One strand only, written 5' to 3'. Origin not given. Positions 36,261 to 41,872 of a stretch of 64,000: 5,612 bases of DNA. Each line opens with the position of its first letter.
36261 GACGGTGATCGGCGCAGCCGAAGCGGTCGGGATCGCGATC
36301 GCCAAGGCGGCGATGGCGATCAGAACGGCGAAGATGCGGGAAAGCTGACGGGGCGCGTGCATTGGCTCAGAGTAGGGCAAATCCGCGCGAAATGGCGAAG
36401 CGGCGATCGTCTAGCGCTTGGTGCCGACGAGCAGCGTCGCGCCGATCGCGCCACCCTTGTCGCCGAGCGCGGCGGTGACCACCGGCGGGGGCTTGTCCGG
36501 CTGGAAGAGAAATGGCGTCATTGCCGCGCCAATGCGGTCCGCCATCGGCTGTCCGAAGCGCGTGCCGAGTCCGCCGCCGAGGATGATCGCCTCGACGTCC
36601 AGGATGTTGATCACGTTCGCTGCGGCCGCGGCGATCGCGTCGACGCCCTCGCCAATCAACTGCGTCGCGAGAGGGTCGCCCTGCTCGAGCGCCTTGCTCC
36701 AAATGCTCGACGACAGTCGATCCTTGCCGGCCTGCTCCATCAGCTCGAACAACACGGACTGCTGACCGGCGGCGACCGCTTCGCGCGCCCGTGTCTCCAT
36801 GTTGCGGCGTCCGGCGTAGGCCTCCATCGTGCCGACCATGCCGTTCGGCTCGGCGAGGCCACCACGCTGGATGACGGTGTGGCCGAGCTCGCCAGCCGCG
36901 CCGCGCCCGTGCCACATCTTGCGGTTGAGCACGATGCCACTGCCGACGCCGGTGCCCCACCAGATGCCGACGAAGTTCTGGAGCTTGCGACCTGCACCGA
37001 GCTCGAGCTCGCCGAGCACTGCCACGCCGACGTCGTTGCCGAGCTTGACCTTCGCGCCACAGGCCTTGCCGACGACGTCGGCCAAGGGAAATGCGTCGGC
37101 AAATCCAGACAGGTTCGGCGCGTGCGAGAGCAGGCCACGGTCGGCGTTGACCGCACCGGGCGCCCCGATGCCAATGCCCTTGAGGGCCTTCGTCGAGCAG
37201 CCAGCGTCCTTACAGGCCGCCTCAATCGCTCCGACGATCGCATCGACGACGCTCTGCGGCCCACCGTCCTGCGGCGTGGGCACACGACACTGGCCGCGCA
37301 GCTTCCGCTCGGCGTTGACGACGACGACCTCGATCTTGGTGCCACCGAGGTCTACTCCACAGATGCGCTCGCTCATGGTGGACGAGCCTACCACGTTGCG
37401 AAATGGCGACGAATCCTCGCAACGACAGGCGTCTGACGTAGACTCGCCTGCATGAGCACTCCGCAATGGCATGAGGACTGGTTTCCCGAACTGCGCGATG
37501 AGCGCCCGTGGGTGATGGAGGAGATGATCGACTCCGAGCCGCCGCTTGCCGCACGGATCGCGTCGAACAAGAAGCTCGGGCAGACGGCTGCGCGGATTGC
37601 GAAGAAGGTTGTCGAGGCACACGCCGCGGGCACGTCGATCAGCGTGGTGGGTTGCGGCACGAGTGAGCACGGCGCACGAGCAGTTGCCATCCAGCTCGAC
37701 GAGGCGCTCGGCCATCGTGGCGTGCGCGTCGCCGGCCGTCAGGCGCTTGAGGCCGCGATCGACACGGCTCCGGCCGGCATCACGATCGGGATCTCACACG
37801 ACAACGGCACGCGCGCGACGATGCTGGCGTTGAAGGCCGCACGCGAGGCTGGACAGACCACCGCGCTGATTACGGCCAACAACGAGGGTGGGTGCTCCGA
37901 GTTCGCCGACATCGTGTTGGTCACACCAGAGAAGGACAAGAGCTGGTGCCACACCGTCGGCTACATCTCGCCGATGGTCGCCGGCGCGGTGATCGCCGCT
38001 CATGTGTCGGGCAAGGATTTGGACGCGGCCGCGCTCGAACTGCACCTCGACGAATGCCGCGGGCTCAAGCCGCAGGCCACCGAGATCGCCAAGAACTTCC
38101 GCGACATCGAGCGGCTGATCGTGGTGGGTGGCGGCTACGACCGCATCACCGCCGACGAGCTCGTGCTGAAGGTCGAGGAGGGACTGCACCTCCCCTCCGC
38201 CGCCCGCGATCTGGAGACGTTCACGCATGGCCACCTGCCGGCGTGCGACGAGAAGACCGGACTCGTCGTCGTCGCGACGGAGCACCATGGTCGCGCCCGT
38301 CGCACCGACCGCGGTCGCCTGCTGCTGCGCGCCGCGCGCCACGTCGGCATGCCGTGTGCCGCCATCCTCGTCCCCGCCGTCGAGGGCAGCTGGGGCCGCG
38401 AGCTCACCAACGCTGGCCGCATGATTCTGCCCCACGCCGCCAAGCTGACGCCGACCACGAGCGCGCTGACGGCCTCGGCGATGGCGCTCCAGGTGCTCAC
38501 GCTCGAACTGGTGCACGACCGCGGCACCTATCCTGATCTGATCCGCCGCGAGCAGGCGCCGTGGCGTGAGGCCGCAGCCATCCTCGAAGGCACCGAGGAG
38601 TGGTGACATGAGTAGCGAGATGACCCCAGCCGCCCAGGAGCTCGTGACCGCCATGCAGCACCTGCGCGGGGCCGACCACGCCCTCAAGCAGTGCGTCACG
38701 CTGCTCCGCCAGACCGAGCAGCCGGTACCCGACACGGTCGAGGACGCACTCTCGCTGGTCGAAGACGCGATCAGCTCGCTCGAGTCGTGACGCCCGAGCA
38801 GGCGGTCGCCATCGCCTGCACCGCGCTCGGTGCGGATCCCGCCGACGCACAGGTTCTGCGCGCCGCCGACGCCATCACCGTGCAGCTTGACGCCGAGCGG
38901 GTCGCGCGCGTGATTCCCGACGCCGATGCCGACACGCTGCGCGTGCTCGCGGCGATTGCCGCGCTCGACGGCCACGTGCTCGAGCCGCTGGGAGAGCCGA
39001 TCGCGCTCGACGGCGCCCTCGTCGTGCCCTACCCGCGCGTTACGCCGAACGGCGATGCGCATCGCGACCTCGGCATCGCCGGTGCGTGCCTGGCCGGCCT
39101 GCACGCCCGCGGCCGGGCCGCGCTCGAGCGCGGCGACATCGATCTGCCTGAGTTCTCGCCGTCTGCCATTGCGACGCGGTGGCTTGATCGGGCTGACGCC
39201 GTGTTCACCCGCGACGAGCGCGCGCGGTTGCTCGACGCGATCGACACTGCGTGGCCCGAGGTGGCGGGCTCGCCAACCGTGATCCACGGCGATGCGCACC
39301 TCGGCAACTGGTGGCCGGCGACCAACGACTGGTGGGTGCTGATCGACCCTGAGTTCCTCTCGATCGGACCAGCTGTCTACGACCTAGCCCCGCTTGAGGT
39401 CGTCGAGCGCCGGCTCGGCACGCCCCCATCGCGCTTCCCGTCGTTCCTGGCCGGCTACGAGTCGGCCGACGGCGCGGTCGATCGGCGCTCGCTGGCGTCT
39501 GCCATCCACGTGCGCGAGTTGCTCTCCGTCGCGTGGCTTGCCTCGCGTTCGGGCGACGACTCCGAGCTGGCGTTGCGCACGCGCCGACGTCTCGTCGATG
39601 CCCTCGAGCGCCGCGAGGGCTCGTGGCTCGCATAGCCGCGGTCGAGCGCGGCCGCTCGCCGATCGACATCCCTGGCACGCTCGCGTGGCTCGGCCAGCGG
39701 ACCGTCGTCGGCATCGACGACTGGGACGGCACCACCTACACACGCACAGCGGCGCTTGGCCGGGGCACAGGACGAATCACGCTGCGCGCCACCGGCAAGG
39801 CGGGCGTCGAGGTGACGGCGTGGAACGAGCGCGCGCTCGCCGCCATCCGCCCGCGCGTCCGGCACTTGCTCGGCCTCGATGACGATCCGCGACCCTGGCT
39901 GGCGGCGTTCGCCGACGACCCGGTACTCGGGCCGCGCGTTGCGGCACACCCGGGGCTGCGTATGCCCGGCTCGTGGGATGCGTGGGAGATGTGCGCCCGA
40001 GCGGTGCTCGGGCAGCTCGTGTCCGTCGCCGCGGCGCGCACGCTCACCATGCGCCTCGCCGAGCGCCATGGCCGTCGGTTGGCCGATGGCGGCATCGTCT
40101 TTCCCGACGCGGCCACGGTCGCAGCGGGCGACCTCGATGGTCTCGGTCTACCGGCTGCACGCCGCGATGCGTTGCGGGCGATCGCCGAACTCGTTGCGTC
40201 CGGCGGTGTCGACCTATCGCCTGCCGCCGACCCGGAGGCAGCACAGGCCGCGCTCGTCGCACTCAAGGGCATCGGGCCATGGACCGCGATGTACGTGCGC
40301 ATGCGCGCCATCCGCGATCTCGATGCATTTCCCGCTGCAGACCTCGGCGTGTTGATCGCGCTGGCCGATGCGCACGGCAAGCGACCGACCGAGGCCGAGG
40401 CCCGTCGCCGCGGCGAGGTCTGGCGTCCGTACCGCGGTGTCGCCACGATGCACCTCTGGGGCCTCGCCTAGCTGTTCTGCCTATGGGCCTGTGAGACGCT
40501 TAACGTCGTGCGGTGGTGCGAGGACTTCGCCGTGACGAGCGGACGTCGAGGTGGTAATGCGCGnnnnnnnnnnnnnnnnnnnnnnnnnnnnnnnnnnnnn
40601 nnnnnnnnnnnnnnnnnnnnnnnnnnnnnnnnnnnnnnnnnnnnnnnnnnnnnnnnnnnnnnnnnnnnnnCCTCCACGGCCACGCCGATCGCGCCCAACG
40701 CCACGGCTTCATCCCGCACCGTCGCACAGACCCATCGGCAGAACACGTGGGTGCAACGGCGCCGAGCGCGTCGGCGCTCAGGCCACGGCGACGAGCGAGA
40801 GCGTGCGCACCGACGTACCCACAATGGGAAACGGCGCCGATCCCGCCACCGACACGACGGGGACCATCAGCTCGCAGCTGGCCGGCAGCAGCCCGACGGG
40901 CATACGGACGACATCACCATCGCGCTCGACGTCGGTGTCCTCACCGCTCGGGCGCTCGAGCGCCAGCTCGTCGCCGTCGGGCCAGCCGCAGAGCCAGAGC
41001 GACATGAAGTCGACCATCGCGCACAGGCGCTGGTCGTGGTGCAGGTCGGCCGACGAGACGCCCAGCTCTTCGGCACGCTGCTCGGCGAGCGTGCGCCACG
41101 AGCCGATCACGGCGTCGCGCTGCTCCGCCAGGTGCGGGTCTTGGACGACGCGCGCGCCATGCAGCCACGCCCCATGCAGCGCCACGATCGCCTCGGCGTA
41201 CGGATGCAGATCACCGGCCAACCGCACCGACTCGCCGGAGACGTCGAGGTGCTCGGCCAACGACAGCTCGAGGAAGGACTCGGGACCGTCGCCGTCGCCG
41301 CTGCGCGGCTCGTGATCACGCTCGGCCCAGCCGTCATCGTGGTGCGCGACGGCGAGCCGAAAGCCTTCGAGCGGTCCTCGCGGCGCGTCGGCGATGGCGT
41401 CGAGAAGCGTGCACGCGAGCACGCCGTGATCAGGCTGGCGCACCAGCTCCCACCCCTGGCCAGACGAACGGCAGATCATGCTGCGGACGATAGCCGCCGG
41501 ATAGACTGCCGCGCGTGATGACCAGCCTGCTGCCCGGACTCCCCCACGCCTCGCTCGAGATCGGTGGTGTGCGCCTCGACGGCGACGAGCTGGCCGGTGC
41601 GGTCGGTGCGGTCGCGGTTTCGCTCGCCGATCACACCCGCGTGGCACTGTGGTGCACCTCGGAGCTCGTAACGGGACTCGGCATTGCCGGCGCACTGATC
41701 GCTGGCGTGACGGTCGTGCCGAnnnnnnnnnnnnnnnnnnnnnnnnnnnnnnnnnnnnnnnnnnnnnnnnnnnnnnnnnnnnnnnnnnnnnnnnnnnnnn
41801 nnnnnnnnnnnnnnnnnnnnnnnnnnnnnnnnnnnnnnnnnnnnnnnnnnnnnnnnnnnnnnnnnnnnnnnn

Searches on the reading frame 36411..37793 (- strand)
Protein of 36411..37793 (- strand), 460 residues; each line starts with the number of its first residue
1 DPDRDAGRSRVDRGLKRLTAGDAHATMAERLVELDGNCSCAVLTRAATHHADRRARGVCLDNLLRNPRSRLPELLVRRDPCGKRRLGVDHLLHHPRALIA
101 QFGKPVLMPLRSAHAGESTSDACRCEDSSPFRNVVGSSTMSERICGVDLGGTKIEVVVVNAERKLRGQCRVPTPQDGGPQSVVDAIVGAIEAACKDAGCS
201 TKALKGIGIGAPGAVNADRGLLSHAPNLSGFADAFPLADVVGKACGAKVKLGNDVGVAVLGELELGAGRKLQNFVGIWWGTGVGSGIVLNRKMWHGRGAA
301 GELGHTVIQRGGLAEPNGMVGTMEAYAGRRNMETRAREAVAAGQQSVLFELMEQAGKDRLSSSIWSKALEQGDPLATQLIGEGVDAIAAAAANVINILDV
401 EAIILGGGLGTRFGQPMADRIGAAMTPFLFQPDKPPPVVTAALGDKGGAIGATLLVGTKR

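Call 15: search_protein_families(library=pfam, proteins=[window:36411-37793:-], max_evalue=0.001)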
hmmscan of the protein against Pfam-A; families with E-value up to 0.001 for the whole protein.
window:36411-37793:- (460 aa): 3 families
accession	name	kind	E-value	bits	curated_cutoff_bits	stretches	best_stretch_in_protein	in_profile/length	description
PF00480.26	ROK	-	1e-49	170.1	22.9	1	145-457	2-292/294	ROK family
PF01869.26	BcrAD_BadFG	-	5.6e-05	23.2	31.5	1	146-214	2-72/271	BadF/BadG/BcrA/BcrD ATPase family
PF05378.19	Hydant_A_N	-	0.00075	19.7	25.2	0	146-217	3-70/176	Hydantoinase/oxoprolinase N-terminal region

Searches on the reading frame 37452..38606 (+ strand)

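Call 17: search_protein_families(library=pfam, proteins=[window:37452-38606:+], max_evalue=0.001)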
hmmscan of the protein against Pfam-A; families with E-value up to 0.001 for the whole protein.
window:37452-38606:+ (384 aa): 1 family
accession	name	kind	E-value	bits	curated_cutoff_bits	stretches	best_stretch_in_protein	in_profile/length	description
PF01380.27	SIS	-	4.3e-17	62.6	25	2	216-350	2-129/131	SIS domain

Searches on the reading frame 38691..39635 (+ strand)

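Call 17: search_protein_families(library=pfam, proteins=[window:38691-39635:+], max_evalue=0.001)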
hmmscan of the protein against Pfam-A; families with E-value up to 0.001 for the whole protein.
window:38691-39635:+ (314 aa): 1 family
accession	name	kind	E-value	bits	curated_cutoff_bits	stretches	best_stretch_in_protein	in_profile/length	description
PF01636.29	APH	-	1.1e-13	52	23.2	1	81-265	39-233/239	Phosphotransferase enzyme family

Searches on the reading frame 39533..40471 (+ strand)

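Call 72: search_protein_families(library=pfam, proteins=[window:39533-40471:+], max_evalue=0.001)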
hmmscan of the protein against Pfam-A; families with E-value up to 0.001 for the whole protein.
window:39533-40471:+ (312 aa): 1 family
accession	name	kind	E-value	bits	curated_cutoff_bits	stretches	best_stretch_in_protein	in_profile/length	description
PF06029.17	AlkA_N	-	8.7e-21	74.8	26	1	41-149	7-118/118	AlkA N-terminal domain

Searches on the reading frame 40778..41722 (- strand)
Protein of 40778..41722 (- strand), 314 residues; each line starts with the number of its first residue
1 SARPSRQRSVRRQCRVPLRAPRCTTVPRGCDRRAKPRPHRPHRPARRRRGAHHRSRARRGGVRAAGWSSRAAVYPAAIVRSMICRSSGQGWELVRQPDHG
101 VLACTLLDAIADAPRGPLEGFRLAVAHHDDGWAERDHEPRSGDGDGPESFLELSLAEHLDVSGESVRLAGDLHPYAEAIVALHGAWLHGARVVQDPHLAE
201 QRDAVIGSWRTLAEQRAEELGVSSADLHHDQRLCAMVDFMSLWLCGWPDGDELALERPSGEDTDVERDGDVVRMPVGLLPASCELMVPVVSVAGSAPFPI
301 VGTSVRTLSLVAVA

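Call 17: search_protein_families(library=pfam, proteins=[window:40778-41722:-], max_evalue=0.001)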
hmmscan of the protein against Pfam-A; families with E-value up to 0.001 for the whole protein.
window:40778-41722:- (314 aa): 1 family
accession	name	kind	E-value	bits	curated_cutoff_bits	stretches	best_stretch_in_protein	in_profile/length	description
PF13030.11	DUF3891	-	1.6e-24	87.4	24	1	82-265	1-188/219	Protein of unknown function (DUF3891)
